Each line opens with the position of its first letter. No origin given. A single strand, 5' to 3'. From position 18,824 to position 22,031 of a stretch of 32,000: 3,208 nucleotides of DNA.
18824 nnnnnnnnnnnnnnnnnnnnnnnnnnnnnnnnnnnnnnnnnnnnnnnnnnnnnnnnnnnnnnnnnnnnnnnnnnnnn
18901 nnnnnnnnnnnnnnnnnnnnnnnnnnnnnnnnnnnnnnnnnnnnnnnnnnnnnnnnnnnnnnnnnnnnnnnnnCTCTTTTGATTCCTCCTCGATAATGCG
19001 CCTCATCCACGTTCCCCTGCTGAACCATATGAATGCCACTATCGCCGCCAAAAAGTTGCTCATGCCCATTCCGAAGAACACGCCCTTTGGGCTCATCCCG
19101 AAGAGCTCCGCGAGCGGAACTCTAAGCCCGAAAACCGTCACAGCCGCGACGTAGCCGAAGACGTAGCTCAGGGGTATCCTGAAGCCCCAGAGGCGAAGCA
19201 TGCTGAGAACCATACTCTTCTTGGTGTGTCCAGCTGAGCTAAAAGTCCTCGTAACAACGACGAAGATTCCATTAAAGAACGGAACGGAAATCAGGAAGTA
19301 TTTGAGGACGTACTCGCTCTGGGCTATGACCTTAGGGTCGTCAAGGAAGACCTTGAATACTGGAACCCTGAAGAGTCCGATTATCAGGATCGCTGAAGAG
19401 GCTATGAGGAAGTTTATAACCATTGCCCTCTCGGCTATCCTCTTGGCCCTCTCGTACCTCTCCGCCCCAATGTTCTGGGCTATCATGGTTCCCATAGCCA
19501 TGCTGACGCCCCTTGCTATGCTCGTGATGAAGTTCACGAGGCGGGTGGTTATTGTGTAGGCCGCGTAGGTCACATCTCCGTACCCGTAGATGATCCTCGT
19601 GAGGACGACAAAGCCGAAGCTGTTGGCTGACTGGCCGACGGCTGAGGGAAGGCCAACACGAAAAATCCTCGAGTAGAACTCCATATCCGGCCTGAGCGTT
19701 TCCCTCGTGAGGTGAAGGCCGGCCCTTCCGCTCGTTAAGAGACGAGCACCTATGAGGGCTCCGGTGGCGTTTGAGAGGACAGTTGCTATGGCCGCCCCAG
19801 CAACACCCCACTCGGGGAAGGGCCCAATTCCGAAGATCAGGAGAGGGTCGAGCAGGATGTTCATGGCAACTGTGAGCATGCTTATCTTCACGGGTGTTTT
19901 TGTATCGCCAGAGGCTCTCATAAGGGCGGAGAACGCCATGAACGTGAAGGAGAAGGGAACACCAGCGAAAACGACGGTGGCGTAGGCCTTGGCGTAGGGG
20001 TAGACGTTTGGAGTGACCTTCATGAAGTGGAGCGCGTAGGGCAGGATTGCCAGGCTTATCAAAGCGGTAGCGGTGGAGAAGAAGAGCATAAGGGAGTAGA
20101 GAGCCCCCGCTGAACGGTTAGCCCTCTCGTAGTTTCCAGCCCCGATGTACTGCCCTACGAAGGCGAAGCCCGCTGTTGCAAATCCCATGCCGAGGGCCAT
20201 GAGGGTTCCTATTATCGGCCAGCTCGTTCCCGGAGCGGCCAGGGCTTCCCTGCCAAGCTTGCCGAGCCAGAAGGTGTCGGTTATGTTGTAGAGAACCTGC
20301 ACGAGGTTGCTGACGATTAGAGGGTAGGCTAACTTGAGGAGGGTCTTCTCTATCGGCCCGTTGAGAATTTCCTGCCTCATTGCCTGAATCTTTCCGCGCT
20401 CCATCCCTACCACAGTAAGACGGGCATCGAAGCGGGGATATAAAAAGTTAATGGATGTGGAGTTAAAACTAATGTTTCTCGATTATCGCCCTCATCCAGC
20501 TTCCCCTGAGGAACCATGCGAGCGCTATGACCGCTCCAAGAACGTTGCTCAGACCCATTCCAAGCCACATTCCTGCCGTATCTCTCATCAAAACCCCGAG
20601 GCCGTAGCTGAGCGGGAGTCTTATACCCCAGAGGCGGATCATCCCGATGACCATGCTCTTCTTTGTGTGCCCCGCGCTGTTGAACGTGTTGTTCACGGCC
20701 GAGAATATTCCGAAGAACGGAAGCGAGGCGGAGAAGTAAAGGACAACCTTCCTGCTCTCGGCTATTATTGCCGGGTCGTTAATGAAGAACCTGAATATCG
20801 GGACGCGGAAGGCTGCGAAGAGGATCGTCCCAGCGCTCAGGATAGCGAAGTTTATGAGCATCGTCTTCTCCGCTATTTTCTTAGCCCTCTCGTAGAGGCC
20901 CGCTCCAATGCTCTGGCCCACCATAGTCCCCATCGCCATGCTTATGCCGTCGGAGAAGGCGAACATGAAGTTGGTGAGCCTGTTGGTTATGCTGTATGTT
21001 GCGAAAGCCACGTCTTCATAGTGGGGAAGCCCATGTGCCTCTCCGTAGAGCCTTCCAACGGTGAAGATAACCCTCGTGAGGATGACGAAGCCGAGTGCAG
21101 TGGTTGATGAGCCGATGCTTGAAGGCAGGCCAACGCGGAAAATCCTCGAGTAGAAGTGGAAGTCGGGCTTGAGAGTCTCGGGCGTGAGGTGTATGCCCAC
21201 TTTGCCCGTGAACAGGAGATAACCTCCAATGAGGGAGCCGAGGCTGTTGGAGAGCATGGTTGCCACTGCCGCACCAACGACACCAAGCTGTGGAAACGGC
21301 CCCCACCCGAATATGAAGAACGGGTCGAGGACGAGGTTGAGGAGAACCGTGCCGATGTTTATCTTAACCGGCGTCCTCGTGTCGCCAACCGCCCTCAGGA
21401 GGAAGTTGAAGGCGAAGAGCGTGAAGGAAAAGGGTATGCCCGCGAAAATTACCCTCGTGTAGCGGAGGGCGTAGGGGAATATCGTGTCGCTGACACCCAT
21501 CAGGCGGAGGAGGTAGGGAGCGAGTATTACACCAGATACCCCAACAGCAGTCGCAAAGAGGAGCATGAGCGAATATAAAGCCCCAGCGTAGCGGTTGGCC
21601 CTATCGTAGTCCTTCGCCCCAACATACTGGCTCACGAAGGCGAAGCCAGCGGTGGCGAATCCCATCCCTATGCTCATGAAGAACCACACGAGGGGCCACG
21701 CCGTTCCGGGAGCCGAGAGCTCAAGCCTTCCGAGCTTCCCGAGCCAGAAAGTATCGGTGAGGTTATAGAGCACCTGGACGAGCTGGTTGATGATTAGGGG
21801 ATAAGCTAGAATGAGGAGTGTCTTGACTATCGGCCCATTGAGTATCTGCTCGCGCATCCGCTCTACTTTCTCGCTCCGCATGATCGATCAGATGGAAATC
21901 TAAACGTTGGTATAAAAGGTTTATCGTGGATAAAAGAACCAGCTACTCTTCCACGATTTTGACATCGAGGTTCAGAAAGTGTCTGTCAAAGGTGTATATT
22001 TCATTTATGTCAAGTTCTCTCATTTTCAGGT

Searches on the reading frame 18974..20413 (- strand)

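Call 42: search_protein_families(library=pfam, proteins=[window:18974-20413:-], max_evalue=0.00001)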
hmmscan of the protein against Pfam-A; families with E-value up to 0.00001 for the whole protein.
window:18974-20413:- (480 aa): 1 family
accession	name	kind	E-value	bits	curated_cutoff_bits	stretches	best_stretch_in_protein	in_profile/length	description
PF01554.23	MatE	-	9e-57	191.7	24.9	2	31-191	1-161/161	MatE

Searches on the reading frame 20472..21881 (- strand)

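Call 42: search_protein_families(library=pfam, proteins=[window:20472-21881:-], max_evalue=0.00001)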
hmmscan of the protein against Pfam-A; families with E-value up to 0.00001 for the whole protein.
window:20472-21881:- (470 aa): 1 family
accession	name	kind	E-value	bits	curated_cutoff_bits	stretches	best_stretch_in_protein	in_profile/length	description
PF01554.23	MatE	-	3.7e-57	193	24.9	2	28-187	1-160/161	MatE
